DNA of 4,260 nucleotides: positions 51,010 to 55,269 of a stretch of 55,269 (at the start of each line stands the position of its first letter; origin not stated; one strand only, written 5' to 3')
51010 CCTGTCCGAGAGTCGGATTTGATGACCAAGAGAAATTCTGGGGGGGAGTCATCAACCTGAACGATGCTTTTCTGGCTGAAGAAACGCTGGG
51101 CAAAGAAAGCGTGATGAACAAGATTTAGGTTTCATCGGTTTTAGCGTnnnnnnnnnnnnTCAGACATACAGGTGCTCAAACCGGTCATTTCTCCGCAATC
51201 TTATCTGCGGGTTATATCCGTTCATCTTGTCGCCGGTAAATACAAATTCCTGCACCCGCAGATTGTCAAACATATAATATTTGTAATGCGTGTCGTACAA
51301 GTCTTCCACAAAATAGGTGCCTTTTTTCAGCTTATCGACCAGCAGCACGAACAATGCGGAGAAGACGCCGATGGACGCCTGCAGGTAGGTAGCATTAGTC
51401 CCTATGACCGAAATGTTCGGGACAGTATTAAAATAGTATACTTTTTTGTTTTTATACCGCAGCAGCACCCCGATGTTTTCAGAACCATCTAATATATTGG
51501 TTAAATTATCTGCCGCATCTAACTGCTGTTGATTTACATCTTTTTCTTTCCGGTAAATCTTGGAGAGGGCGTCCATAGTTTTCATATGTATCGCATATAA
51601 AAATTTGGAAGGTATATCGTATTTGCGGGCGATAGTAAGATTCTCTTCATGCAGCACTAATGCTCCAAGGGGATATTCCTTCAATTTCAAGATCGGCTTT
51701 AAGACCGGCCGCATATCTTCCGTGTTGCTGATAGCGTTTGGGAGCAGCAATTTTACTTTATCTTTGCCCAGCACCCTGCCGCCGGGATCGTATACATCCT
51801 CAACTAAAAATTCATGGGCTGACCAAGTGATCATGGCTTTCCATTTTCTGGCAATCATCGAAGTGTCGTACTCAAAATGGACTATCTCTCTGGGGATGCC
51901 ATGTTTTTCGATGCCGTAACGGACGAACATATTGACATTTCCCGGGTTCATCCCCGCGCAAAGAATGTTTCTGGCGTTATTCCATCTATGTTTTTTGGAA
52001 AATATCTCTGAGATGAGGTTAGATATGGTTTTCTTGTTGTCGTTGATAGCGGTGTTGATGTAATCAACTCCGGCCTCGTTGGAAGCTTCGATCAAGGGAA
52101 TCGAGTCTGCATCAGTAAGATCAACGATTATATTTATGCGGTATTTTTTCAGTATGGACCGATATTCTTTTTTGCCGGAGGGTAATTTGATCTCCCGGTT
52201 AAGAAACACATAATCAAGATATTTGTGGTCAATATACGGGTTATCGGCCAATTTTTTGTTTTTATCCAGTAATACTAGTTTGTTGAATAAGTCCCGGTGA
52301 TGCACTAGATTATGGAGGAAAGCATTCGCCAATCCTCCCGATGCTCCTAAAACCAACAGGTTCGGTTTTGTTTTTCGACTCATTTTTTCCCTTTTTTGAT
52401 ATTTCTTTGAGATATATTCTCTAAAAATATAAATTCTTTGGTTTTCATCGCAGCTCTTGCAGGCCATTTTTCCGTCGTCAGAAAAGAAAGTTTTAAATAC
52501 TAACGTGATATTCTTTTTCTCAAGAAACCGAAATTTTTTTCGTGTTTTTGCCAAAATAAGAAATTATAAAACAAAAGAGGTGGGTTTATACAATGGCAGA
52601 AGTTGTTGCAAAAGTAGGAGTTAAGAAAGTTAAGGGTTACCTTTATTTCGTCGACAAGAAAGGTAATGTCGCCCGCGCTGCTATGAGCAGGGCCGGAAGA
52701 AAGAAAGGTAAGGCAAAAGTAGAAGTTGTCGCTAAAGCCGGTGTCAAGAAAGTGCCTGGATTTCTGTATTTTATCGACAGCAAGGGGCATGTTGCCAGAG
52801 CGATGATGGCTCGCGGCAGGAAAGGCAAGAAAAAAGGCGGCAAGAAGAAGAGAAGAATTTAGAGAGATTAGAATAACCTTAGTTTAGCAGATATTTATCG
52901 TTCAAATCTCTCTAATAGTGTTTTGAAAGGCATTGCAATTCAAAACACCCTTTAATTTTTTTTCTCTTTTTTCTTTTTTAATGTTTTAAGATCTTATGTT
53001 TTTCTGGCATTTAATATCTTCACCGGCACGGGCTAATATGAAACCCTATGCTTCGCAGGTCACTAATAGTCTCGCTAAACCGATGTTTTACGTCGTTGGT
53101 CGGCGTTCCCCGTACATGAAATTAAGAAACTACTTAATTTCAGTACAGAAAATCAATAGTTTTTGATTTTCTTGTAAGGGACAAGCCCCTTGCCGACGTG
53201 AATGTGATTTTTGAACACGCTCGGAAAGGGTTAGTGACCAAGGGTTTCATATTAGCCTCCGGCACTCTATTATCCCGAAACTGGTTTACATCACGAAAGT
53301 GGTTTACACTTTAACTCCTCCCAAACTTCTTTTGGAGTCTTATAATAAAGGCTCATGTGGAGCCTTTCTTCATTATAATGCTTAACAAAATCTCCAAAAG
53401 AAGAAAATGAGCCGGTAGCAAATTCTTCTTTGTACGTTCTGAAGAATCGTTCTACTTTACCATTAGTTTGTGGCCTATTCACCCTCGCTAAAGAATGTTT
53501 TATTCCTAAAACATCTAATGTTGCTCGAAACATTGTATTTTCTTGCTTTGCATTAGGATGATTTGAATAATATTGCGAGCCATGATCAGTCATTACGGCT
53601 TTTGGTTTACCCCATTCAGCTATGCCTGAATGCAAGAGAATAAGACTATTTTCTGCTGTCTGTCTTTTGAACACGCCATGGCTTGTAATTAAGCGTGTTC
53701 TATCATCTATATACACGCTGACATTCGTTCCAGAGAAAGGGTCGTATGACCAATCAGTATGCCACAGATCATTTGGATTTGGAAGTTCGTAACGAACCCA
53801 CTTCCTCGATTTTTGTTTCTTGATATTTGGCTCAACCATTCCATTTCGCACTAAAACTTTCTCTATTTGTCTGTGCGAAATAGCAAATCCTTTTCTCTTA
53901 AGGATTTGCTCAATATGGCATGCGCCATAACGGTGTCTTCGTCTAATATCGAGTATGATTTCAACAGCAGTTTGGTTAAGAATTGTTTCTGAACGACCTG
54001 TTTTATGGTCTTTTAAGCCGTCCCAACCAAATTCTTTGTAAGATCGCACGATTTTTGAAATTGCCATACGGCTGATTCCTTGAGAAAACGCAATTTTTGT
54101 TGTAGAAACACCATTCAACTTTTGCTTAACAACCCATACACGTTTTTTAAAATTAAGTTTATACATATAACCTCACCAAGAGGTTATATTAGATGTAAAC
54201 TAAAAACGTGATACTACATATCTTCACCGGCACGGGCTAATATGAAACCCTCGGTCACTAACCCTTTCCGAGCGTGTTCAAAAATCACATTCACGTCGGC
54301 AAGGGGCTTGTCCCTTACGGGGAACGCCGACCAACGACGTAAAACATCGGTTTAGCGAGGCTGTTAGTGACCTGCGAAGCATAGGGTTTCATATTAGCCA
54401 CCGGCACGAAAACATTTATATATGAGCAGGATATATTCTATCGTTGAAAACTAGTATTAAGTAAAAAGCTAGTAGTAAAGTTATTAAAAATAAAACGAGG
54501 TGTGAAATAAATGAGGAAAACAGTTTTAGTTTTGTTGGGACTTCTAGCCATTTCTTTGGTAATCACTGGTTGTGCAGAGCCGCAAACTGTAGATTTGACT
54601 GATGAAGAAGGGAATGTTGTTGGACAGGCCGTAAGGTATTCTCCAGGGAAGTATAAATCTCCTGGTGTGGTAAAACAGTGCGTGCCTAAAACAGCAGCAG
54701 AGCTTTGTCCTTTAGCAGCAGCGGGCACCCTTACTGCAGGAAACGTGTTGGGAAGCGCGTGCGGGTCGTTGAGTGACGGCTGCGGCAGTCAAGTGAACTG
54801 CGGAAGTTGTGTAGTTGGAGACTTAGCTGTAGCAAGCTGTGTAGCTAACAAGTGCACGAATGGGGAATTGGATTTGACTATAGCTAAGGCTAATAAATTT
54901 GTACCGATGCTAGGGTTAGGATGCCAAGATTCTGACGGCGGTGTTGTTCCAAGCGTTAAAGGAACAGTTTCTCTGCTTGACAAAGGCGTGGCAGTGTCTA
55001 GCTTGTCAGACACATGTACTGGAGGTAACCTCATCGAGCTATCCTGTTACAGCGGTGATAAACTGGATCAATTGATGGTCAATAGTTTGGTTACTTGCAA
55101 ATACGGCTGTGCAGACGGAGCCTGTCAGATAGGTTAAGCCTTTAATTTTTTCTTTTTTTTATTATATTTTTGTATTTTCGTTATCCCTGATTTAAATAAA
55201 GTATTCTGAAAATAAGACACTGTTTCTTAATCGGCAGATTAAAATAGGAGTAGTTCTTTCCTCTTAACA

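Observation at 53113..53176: Filled versus empty site for the mini-element within the two arms flanking the IS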

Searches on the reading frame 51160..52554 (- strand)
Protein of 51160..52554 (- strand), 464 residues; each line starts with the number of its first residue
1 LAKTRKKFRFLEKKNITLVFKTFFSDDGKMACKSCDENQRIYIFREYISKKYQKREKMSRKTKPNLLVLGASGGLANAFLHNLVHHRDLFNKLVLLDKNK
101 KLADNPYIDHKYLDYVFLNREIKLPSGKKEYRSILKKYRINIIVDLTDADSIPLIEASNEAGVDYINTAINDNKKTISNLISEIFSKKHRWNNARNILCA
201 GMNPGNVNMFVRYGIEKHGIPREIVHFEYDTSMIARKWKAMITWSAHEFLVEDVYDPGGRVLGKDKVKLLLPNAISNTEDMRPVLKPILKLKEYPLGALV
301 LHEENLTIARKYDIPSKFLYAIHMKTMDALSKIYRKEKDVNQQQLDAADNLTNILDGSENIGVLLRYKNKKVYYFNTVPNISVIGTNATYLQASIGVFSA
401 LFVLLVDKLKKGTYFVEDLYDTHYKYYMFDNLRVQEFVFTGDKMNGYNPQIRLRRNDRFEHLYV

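Call 14: search_protein_families(library=pfam, proteins=[window:51160-52554:-])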
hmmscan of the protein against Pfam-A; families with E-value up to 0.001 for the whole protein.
window:51160-52554:- (464 aa): 1 family
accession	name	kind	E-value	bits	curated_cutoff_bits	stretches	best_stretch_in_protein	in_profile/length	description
PF03435.24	Sacchrp_dh_NADP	-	2.9e-08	34.5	25.1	1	67-194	2-124/129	Saccharopine dehydrogenase NADP binding domain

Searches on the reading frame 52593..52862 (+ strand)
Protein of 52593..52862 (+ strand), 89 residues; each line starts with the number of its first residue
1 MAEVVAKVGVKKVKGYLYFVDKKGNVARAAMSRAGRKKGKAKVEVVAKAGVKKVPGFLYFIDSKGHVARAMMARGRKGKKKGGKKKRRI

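Call 14: search_protein_families(library=pfam, proteins=[window:52593-52862:+])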
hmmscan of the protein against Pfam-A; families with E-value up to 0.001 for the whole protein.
window:52593-52862:+ (89 aa): 0 families

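Call 19: find_encoding_contigs(protein=window:52593-52862:+, flank=4000, max_places=10)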
Protein window:52593-52862:+ (89 aa): 21 contigs read that carry it; 10 places shown.
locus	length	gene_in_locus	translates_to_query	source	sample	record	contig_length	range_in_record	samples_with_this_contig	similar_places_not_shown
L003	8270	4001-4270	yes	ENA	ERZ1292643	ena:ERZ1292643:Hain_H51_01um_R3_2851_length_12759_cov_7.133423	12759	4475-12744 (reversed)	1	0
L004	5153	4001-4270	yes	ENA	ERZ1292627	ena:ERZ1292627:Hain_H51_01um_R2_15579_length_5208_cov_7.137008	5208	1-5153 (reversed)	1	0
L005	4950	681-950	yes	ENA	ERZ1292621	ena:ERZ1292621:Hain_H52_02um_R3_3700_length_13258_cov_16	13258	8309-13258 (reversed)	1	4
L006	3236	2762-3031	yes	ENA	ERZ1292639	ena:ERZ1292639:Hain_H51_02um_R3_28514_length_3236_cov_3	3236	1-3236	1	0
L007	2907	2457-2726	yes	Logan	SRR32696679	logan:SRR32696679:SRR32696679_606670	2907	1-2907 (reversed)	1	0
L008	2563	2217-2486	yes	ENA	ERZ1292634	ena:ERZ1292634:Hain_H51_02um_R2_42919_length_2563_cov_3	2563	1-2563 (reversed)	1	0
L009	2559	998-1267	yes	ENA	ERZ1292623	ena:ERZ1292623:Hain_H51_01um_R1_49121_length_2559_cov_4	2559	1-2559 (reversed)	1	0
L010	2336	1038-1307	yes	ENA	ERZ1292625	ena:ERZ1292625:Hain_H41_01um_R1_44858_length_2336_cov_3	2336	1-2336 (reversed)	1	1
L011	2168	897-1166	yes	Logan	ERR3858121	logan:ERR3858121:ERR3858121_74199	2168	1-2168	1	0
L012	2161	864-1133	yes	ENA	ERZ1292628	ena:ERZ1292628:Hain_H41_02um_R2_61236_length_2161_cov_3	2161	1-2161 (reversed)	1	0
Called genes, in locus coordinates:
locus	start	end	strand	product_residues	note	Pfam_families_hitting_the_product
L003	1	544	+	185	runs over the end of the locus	?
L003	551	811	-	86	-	-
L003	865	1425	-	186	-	PF01066:CDP-OH_P_transf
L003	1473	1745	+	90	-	PF01866:Diphthamide_syn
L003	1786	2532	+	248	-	PF01866:Diphthamide_syn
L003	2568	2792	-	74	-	-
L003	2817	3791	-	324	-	PF03435:Sacchrp_dh_NADP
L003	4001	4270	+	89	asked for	-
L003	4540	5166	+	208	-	-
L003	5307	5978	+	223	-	PF13948:DUF4215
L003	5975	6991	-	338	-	PF00581:Rhodanese, PF26341:AAA_SelU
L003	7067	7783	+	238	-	-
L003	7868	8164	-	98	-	-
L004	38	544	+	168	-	PF01864:CarS-like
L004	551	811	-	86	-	-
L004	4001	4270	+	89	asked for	-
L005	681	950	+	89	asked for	-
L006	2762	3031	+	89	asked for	-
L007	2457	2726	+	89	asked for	-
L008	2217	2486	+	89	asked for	-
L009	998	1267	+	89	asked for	-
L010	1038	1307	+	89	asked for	-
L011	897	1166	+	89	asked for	-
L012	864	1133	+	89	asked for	-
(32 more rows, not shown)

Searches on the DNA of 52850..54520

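Call 13: search_rna_families(source=window, start=52850, end=54520, threshold=evalue, max_evalue=5)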
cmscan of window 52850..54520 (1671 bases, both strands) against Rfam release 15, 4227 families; matches with E-value up to 5: 9.
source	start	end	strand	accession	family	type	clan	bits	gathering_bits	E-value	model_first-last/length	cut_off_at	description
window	52859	52913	-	RF03339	mir-3047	Gene; miRNA;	-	20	53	0.89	1-61/61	no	mir-3047 microRNA precursor family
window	53106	53181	-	RF03501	mir-3140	Gene; miRNA;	-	19.2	93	1.8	1-90/90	no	mir-3140 microRNA precursor family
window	52861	52915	+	RF03339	mir-3047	Gene; miRNA;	-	18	53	3.1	1-61/61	no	mir-3047 microRNA precursor family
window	54154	54201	+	RF00724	mir-282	Gene; miRNA;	-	17.7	55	4.8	1-92/92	no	mir-282 microRNA precursor family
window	54017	54207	-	RF03117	bCoV-5UTR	Cis-reg;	CL00116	17.6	111.6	0.071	1-307/307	no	Betacoronavirus 5'UTR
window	53643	53888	-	RF03159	RAGATH-7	Gene; sRNA;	-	16.4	111.8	0.89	1-208/208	no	RAGATH-7 RNA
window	53614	53711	-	RF01185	snR75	Gene; snRNA; snoRNA; CD-box;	CL00045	16.1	40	1.9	1-88/88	no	Small nucleolar RNA snR75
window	53613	53718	+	RF00191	SNORA57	Gene; snRNA; snoRNA; HACA-box;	-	14.9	40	1.6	1-149/149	no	Small nucleolar RNA SNORA57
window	53117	53210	+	RF00065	snoR9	Gene; snRNA; snoRNA; CD-box;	CL00132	13.1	90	4.6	1-128/128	no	Small nucleolar RNA snoR9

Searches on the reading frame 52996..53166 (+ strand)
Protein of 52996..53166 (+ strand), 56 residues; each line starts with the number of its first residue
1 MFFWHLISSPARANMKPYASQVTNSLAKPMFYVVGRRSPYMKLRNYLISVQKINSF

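Call 78: find_encoding_contigs(protein=window:52996-53166:+, flank=1500, max_places=8)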
Protein window:52996-53166:+ (56 aa): no gene with exactly this product is on record in the collection.
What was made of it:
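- A look-up of the ORF spanning flank, arm and element found nothing (call 78).
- Tried and rejected: Retrieval of independent assemblies of the filled arm through the spurious ORF 52996-53166: none on record (call 78).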

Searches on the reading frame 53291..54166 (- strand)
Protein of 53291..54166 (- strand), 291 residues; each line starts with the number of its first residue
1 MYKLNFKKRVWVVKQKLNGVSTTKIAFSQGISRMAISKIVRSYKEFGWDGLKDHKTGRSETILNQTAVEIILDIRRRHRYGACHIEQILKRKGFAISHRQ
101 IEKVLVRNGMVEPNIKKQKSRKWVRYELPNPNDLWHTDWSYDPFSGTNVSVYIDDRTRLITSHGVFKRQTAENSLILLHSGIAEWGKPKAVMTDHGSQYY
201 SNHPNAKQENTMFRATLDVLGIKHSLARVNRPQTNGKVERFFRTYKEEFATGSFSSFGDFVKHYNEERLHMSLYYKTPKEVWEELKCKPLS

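Call 14: search_protein_families(library=pfam, proteins=[window:53291-54166:-])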
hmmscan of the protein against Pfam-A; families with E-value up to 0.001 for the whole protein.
window:53291-54166:- (291 aa): 5 families
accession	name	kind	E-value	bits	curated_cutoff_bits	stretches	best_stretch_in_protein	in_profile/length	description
PF13683.12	rve_3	-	1.1e-12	47.9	26.5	1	221-278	2-67/67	Integrase core domain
PF00665.32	rve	-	1.3e-12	48.3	32.6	1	130-232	3-102/102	Integrase core domain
PF13518.12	HTH_28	-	2.7e-06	27.8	25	1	12-58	5-51/52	Helix-turn-helix domain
PF13565.12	HTH_32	-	2.7e-05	25.1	33.7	1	36-105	2-73/73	Homeodomain-like domain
PF24764.1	rva_4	-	0.00014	22.1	26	1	126-199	2-76/194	Integrase core domain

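Call 15: search_protein_families(library=ncbifam, proteins=[window:53291-54166:-])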
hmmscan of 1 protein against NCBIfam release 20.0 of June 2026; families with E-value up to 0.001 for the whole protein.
window:53291-54166:- (291 aa): 5 families
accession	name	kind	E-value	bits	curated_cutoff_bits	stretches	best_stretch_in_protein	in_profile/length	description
NF033577.2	transpos_IS481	equivalog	3e-61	207.4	224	1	8-281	2-283/284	IS481 family transposase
NF033516.0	transpos_IS3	equivalog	1.5e-27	96.8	160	1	63-281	131-368/369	IS3 family transposase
NF033594.2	transpos_ISNCY_2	equivalog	1.5e-23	83.6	250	1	27-245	18-246/368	ISNCY family transposase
NF033546.1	transpos_IS21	equivalog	7.9e-11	42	160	1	186-265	176-260/294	IS21 family transposase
NF033545.0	transpos_IS630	equivalog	5.7e-09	35.9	100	1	16-111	9-111/299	IS630 family transposase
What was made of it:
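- On IS481 family (the IS): NF033577 at E = 3e-61 and 207 bits, just under the 224-bit cut-off. rve and rve_3 are above their Pfam cut-offs (calls 14, 15).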

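Call 16: find_encoding_contigs(protein=window:53291-54166:-, flank=3000, max_places=10)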
Protein window:53291-54166:- (291 aa): 3 contigs read that carry it; 2 places shown.
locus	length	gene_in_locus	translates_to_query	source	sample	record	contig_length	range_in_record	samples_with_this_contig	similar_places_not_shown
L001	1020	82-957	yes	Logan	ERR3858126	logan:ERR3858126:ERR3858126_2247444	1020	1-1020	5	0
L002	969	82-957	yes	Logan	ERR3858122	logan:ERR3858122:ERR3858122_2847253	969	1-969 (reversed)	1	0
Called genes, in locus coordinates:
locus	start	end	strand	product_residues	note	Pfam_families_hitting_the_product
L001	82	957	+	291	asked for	PF13518:HTH_28 (faint), PF00665:rve, PF13683:rve_3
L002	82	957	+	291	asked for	PF13518:HTH_28 (faint), PF00665:rve, PF13683:rve_3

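Call 64: find_homologous_proteins(query=window:53291-54166:-, max_evalue=1e-40)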
Query window:53291-54166:- (291 aa): 1092 proteins with E <= 1e-40 among 1490 candidates; the best 120 are listed.
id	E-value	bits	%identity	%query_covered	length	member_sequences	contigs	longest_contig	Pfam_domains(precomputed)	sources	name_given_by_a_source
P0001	1.2e-178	611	89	100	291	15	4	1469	PF00665.33,PF13518.13,PF13683.13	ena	-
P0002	1.4e-171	587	86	100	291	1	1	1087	PF00665.33,PF13518.13,PF13683.13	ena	-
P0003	1.2e-170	584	85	100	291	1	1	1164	PF00665.33,PF13518.13,PF13683.13,PF13565.13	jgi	jgi:putative transposase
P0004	9.0e-170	581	86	98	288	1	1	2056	PF00665.33,PF13384.13,PF13551.13,PF13518.13,PF13683.13,PF13565.13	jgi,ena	-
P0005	1.0e-168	578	87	98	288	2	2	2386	PF00665.33,PF13551.13,PF13518.13,PF13683.13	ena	-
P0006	3.2e-166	570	86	98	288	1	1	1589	PF00665.33,PF13551.13,PF13518.13,PF13683.13,PF13565.13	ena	-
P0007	7.4e-166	569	86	98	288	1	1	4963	PF00665.33,PF13551.13,PF13518.13,PF13683.13,PF13565.13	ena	-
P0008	7.2e-165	565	85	98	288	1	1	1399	PF00665.33,PF13384.13,PF13551.13,PF13518.13,PF13683.13,PF13565.13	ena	-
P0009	4.9e-163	559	84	98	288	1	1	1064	PF00665.33,PF13551.13,PF13518.13,PF13683.13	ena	-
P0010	1.6e-162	558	84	98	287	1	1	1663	PF00665.33,PF13384.13,PF13551.13,PF13518.13,PF13683.13,PF13565.13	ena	-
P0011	3.9e-162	556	84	98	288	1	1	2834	PF00665.33,PF13551.13,PF13518.13,PF13683.13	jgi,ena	-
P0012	2.0e-161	554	81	100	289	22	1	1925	PF00665.33,PF13518.13,PF13683.13,PF24764.2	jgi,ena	-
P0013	3.1e-161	553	82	98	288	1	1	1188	PF00665.33,PF13551.13,PF13518.13,PF13683.13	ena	-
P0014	3.8e-161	553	82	98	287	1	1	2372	PF00665.33,PF13551.13,PF13518.13,PF13683.13,PF24764.2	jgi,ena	-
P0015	6.0e-161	552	81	98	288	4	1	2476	PF00665.33,PF13518.13,PF13683.13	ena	-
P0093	1.1e-149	516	78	98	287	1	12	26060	PF00665.33,PF13551.13,PF13518.13,PF13683.13,PF24764.2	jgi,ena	-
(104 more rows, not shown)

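Call 65: find_encoding_contigs(protein=P0007, flank=600, max_places=4)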
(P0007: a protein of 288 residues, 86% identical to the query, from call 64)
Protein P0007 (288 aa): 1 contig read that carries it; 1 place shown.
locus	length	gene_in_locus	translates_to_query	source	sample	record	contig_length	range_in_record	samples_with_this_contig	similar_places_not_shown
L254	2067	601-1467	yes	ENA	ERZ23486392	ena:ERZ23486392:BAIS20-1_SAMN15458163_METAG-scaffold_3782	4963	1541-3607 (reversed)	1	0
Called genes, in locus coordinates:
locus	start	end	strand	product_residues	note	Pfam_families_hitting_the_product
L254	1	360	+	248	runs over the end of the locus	PF00665:rve, PF13683:rve_3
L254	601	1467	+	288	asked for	PF13518:HTH_28, PF13551:HTH_29 (weak), PF13565:HTH_32 (weak), PF00665:rve, PF13683:rve_3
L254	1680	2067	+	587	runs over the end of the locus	PF05598:DUF772, PF13751:DDE_Tnp_1_6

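Call 66: find_encoding_contigs(protein=P0093, flank=600, max_places=8)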
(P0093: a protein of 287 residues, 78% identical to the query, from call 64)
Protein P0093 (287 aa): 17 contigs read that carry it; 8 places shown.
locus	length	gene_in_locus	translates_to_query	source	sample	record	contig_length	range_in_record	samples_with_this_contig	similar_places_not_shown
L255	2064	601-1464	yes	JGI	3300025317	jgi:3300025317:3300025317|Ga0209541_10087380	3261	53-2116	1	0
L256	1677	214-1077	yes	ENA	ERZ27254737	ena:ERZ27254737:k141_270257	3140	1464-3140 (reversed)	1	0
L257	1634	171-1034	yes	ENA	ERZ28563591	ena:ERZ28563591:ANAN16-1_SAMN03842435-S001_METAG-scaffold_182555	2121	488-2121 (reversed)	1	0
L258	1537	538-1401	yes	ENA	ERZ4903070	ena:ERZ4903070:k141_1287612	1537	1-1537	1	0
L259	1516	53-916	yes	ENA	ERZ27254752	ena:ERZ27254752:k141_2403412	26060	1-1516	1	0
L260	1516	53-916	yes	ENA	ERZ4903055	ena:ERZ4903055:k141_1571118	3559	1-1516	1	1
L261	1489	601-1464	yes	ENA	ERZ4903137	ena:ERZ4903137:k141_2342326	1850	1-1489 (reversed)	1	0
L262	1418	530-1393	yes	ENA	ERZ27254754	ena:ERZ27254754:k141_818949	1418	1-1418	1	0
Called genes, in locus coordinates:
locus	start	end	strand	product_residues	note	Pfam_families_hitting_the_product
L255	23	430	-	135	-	-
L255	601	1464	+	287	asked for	PF13518:HTH_28 (weak), PF13551:HTH_29 (weak), PF24764:rva_4 (faint), PF00665:rve, PF13683:rve_3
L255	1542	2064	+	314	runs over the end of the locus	PF00574:CLP_protease (faint), PF01972:SDH_protease (weak), PF25145:NfeD1b_N, PF01343:Peptidase_S49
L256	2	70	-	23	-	?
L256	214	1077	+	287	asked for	PF13518:HTH_28 (weak), PF13551:HTH_29 (weak), PF24764:rva_4 (faint), PF00665:rve, PF13683:rve_3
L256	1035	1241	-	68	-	PF09853:DUF2080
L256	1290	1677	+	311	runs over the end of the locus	PF13737:DDE_Tnp_1_5, PF01609:DDE_Tnp_1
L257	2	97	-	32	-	?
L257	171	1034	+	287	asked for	PF13518:HTH_28 (weak), PF13551:HTH_29 (weak), PF24764:rva_4 (faint), PF00665:rve, PF13683:rve_3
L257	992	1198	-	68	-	PF09853:DUF2080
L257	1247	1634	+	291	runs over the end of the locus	?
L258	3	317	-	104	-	PF01248:Ribosomal_L7Ae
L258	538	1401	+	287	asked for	PF13518:HTH_28 (weak), PF13551:HTH_29 (weak), PF24764:rva_4 (faint), PF00665:rve, PF13683:rve_3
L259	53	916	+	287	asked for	PF13518:HTH_28 (weak), PF13551:HTH_29 (weak), PF24764:rva_4 (faint), PF00665:rve, PF13683:rve_3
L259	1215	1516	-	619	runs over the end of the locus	PF00009:GTP_EFTU, PF01926:MMR_HSR1 (weak), PF03144:GTP_EFTU_D2 (faint), PF11987:IF-2, PF14578:GTP_EFTU_D4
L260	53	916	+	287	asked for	PF13518:HTH_28 (weak), PF13551:HTH_29 (weak), PF24764:rva_4 (faint), PF00665:rve, PF13683:rve_3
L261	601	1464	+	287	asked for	PF13518:HTH_28 (weak), PF13551:HTH_29 (weak), PF24764:rva_4 (faint), PF00665:rve, PF13683:rve_3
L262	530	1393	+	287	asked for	PF13518:HTH_28 (weak), PF13551:HTH_29 (weak), PF24764:rva_4 (faint), PF00665:rve, PF13683:rve_3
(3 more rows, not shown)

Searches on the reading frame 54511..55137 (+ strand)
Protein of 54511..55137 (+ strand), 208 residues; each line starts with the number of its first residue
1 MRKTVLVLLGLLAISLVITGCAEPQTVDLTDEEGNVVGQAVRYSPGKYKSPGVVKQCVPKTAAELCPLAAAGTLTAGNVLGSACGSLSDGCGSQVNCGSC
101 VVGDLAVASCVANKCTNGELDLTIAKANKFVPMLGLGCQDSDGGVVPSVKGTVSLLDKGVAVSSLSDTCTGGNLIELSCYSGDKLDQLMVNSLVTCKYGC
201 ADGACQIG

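Call 14: search_protein_families(library=pfam, proteins=[window:54511-55137:+])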
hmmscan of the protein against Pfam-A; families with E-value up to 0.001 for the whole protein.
window:54511-55137:+ (208 aa): 0 families

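Call 18: find_encoding_contigs(protein=window:54511-55137:+, flank=4000, max_places=10)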
Protein window:54511-55137:+ (208 aa): no gene with exactly this product is on record in the collection.
